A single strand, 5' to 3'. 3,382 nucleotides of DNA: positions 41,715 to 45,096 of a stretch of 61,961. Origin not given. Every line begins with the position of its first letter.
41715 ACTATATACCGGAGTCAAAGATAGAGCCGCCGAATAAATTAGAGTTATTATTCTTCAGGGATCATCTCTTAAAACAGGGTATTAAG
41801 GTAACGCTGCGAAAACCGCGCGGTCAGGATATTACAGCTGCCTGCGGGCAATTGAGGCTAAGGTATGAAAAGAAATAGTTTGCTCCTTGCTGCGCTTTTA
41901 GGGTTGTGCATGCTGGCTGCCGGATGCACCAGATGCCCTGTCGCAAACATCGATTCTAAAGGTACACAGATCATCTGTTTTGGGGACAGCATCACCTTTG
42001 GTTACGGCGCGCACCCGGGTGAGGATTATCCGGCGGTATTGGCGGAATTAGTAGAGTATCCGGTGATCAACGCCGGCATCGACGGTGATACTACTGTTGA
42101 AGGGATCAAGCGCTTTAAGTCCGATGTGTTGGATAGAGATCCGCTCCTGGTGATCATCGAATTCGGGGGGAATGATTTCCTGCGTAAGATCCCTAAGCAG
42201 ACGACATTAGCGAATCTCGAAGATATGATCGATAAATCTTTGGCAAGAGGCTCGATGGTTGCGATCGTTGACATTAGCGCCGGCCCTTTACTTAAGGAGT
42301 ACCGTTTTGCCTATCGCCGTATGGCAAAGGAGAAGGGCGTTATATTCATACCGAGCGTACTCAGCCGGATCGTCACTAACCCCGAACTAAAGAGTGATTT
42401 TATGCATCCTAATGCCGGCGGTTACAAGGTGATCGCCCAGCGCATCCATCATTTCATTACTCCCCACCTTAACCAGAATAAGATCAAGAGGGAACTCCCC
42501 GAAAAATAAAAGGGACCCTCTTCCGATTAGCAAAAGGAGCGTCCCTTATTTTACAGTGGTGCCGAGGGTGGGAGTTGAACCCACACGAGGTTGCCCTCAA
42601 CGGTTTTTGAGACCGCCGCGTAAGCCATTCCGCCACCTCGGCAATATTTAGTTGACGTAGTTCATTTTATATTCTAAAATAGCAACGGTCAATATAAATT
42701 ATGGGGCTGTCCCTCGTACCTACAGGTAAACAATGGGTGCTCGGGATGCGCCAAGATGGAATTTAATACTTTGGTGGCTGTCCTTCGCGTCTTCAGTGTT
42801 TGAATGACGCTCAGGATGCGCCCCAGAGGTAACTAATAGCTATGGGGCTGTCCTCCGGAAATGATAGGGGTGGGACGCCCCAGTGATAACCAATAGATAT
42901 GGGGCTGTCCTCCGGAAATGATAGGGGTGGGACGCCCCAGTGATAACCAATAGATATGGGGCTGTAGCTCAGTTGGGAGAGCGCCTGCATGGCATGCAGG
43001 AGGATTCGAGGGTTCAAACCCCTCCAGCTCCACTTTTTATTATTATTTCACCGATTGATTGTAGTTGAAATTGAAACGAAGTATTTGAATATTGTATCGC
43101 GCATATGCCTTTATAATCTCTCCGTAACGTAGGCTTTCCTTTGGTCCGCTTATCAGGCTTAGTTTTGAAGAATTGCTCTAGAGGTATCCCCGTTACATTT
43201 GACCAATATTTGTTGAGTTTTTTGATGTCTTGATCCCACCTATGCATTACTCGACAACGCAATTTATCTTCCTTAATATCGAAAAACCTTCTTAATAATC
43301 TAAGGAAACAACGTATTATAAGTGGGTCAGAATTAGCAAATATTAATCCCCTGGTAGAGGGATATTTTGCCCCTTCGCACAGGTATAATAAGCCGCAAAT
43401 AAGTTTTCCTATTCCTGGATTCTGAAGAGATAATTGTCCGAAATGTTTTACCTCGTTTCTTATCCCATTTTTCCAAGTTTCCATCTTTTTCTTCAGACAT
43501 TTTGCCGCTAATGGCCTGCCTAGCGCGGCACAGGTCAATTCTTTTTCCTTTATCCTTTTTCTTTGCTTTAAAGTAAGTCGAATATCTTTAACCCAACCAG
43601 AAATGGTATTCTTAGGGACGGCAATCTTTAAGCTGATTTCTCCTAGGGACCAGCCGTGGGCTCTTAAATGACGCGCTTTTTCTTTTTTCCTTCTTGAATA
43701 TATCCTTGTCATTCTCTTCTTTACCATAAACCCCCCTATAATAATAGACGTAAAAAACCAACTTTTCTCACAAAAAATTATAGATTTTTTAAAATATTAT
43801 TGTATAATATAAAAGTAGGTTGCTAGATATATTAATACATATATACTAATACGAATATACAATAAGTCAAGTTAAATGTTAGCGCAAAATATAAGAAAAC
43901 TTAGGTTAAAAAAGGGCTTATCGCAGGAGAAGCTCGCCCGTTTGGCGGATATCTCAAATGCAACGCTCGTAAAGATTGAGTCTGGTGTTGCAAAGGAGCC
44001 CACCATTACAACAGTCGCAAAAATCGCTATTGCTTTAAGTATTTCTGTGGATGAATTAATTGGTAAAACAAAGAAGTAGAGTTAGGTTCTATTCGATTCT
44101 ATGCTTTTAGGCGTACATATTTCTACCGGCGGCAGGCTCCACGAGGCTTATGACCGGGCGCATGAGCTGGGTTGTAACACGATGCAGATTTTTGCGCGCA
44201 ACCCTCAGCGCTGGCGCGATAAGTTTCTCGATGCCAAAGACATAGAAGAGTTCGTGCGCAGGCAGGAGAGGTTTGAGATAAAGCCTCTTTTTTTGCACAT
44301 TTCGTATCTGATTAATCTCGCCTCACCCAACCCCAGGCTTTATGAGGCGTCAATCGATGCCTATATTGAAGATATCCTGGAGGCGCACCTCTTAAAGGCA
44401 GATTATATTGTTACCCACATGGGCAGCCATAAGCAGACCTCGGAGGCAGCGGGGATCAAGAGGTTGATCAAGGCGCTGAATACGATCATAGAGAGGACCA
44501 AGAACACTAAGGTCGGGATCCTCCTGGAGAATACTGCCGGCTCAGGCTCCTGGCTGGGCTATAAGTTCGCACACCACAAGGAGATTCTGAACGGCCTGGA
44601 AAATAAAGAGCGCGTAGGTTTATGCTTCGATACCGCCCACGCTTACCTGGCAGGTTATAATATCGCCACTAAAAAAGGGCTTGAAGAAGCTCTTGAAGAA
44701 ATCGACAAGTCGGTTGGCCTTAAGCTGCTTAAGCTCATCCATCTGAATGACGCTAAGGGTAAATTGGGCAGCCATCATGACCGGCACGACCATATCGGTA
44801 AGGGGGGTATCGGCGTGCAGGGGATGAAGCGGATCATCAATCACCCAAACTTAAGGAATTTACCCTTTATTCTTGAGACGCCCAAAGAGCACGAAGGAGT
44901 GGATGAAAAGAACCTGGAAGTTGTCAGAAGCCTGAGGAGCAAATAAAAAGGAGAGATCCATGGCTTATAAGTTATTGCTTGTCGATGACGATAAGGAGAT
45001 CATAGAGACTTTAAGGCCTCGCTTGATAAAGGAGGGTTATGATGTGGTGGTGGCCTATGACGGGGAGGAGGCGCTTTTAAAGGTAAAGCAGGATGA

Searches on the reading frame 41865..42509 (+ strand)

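Call 63: search_protein_families(library=pfam, proteins=[window:41865-42509:+], max_evalue=0.00001)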
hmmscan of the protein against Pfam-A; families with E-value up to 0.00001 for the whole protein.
window:41865-42509:+ (214 aa): 2 families
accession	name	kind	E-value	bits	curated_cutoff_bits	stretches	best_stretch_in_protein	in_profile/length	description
PF13472.12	Lipase_GDSL_2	-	3.5e-25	90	32.9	1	38-189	1-178/178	GDSL-like Lipase/Acylhydrolase family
PF00657.28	Lipase_GDSL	-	2.2e-17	64.3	23.6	1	36-194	1-208/208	GDSL-like Lipase/Acylhydrolase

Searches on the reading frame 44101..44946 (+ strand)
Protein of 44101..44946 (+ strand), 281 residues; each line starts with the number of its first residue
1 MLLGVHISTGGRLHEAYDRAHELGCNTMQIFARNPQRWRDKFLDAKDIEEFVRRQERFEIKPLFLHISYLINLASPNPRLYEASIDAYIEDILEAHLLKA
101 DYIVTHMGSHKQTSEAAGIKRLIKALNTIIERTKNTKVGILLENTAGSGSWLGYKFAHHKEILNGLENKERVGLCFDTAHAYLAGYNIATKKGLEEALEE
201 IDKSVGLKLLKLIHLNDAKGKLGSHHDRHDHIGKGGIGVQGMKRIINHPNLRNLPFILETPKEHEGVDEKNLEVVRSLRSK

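Call 63: search_protein_families(library=pfam, proteins=[window:44101-44946:+], max_evalue=0.00001)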
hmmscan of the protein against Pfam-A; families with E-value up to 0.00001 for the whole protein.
window:44101-44946:+ (281 aa): 1 family
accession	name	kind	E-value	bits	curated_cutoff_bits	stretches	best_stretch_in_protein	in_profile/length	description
PF01261.30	AP_endonuc_2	-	8.1e-49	167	31.1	1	18-269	2-240/249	Xylose isomerase-like TIM barrel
